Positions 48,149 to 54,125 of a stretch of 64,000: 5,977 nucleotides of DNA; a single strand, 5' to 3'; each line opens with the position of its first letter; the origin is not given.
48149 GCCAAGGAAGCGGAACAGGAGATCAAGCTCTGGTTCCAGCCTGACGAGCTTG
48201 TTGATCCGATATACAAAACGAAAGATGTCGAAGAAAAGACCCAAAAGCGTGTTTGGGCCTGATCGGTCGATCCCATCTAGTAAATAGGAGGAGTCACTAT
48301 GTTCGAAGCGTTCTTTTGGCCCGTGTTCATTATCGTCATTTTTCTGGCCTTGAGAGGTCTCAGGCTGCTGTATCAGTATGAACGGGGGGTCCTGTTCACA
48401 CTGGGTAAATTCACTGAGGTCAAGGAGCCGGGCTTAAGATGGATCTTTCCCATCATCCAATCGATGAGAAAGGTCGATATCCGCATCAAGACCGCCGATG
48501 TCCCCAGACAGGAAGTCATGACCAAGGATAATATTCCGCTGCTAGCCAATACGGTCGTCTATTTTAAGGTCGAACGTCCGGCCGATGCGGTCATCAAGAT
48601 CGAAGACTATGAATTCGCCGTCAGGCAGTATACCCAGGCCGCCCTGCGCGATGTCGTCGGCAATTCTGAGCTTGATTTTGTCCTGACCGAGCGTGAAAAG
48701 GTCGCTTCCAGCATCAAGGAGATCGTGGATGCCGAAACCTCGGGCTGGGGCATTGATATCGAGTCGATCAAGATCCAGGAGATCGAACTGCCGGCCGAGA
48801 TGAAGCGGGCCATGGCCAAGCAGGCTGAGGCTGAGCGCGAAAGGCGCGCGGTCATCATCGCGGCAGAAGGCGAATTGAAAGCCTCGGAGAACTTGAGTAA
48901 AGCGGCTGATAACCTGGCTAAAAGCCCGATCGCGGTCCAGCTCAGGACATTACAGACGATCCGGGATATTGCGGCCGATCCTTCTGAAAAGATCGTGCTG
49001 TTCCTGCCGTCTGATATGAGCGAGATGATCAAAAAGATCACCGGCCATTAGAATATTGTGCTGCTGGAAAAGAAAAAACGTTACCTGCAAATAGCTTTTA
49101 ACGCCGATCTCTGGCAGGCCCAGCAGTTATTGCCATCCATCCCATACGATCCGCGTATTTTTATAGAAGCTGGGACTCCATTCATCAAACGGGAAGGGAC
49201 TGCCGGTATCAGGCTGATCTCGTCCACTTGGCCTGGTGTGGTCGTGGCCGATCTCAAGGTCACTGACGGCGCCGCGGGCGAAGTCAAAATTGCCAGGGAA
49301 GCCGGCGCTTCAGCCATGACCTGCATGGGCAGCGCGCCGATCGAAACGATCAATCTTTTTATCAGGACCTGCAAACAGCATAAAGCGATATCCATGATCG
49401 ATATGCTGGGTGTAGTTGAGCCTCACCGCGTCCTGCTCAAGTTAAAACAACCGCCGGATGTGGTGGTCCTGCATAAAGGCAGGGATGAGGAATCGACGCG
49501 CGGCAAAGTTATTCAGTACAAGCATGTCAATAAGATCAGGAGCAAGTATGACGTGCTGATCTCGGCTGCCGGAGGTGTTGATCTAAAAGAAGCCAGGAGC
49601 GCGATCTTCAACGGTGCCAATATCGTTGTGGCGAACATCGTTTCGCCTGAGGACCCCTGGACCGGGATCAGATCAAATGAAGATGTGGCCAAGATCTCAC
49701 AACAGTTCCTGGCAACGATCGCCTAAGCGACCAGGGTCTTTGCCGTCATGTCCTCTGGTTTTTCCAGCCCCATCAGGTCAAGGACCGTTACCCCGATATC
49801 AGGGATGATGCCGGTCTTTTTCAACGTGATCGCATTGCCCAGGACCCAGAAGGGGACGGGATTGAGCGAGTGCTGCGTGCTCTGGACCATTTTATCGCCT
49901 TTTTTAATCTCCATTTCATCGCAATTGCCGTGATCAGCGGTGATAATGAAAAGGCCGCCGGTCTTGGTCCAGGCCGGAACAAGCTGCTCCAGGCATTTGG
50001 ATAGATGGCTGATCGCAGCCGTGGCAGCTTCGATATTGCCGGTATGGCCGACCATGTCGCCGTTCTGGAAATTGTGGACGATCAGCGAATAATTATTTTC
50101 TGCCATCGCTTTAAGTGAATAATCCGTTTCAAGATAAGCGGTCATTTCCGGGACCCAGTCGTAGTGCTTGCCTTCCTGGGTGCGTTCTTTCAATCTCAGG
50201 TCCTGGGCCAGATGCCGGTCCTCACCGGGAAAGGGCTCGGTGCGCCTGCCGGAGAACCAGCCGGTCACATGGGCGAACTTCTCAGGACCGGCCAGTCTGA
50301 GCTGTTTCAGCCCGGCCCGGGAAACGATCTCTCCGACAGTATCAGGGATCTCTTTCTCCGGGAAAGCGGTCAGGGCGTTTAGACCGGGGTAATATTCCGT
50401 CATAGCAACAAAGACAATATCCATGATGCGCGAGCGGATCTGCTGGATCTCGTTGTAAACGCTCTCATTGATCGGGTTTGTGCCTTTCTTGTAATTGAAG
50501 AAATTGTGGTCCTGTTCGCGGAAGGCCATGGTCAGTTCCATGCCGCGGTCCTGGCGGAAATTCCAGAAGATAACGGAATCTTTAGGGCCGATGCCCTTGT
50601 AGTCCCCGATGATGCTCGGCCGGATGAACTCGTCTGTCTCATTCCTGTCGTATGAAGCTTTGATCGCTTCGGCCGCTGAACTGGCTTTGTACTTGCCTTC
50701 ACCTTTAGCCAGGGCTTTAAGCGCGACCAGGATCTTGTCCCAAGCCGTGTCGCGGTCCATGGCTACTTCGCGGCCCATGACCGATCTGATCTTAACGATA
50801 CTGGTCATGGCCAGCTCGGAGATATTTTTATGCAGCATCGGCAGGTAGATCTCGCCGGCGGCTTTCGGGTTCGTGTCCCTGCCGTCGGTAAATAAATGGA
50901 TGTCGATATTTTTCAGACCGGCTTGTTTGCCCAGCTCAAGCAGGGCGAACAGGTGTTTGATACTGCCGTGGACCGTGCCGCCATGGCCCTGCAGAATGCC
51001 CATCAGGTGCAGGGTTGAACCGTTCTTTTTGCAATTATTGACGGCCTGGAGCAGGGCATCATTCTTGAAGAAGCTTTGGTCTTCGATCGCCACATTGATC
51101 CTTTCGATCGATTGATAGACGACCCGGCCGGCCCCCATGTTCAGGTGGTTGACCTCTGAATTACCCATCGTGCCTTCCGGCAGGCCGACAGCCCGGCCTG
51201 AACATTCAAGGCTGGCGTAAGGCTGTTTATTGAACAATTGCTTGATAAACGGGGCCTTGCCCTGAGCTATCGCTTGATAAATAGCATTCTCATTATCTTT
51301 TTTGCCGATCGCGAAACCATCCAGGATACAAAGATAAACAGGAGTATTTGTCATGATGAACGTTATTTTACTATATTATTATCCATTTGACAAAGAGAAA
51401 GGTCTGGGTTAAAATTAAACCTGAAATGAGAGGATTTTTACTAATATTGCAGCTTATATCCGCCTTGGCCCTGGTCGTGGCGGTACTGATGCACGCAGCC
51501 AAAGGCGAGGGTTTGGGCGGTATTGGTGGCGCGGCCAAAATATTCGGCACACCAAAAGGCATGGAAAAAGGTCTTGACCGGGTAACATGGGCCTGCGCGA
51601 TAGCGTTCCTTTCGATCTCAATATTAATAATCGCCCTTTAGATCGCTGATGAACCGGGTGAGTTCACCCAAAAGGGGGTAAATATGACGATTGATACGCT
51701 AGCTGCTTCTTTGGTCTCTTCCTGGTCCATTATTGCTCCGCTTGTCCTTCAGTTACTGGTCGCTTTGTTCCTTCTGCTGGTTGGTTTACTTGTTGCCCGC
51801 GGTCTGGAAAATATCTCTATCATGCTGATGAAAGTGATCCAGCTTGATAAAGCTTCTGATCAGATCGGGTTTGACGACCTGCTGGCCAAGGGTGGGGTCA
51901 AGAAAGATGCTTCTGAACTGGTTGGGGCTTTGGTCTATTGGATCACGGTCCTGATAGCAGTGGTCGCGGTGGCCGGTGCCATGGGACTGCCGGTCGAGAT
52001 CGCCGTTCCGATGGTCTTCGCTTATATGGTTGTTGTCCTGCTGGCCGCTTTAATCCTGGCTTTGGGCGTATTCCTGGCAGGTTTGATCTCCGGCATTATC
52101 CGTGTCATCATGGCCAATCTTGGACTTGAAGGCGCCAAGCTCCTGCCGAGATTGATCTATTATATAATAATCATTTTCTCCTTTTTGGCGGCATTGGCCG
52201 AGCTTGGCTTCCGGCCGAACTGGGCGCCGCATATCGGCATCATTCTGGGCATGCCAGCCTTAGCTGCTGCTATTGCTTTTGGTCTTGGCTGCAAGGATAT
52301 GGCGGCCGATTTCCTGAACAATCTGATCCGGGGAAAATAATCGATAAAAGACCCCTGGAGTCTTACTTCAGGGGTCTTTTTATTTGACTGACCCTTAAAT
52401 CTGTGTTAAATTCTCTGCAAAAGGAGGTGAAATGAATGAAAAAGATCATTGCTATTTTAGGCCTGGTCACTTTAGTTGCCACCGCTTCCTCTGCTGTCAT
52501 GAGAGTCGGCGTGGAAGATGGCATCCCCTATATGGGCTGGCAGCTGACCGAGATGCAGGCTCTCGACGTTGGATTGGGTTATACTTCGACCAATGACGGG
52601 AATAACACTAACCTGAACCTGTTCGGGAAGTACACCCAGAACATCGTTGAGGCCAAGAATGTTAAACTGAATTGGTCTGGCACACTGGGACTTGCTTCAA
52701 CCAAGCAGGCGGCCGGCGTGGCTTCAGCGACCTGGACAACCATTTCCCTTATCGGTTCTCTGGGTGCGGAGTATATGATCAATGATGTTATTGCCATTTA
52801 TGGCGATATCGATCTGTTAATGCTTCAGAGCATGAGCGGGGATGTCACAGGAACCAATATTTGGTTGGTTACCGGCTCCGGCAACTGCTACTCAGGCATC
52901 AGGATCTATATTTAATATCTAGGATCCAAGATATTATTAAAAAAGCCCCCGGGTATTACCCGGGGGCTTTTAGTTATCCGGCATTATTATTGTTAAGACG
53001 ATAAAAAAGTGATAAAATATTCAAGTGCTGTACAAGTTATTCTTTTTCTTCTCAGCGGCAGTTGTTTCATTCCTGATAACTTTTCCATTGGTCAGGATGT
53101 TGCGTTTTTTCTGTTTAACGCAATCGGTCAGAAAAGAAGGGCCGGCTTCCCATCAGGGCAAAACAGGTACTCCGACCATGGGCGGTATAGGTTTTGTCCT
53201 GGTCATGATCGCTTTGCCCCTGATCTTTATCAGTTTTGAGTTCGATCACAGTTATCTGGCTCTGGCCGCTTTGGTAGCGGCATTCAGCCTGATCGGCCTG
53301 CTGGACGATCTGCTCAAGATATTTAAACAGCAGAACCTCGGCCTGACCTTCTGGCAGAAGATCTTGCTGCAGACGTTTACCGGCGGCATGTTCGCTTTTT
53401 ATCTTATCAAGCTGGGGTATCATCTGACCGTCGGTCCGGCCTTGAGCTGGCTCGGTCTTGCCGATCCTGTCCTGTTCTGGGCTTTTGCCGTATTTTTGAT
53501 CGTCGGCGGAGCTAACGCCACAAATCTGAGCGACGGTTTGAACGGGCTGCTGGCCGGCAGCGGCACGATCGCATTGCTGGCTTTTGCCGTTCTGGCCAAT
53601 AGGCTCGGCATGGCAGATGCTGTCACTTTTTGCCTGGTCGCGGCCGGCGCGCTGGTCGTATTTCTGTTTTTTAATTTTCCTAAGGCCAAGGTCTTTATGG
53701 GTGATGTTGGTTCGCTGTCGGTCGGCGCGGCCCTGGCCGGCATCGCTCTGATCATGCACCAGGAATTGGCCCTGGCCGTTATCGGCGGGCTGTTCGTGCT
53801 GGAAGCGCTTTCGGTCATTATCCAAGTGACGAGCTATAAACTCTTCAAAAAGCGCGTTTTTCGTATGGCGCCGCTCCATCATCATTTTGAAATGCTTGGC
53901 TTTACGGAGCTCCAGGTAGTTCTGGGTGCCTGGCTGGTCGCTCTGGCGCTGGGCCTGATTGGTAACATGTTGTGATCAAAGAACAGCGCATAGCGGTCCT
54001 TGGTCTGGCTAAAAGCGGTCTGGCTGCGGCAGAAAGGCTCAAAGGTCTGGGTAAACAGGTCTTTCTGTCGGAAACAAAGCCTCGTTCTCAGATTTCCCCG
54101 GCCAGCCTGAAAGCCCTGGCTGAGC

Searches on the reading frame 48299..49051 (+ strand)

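Call 60: search_protein_families(library=pfam, proteins=[window:48299-49051:+], max_evalue=0.0001)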
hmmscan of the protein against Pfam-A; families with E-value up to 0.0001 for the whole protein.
window:48299-49051:+ (250 aa): 2 families
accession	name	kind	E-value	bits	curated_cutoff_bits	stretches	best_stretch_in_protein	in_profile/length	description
PF01145.31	Band_7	-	7.9e-42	143.7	23.6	1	26-192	5-175/176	SPFH domain / Band 7 family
PF13421.11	Band_7_1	-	1.3e-06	28.6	24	1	96-177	125-208/211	SPFH domain-Band 7 family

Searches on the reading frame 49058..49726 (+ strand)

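Call 60: search_protein_families(library=pfam, proteins=[window:49058-49726:+], max_evalue=0.0001)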
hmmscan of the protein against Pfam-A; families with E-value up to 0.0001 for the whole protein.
window:49058-49726:+ (222 aa): 1 family
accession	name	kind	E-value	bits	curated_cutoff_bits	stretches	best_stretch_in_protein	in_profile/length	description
PF00215.30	OMPdecase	-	8.6e-14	52.4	27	1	18-191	12-203/221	Orotidine 5'-phosphate decarboxylase / HUMPS family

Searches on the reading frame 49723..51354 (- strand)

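Call 60: search_protein_families(library=pfam, proteins=[window:49723-51354:-], max_evalue=0.0001)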
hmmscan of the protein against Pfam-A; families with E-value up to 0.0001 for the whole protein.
window:49723-51354:- (543 aa): 2 families
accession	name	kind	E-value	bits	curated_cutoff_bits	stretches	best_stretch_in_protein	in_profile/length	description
PF06415.18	iPGM_N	-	2.5e-60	204.1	27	1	86-321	1-215/217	BPG-independent PGAM N-terminus (iPGM_N)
PF01676.23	Metalloenzyme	-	2.5e-54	184.9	24.3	1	5-532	2-252/252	Metalloenzyme superfamily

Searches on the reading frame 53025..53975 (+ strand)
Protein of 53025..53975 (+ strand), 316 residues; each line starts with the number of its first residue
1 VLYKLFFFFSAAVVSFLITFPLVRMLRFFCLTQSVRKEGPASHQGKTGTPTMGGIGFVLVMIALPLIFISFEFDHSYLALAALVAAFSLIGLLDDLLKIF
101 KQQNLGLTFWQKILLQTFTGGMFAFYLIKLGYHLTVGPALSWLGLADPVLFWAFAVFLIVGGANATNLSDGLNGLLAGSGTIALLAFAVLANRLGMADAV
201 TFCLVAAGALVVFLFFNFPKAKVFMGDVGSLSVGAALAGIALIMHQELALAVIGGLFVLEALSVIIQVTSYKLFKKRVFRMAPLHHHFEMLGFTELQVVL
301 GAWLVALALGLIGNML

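Call 60: search_protein_families(library=pfam, proteins=[window:53025-53975:+], max_evalue=0.0001)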
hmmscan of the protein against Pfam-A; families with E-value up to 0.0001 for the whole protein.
window:53025-53975:+ (316 aa): 1 family
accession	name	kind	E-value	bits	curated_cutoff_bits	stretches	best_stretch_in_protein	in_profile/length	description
PF00953.26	Glycos_transf_4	-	9e-29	101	27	1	78-244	2-159/160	Glycosyl transferase family 4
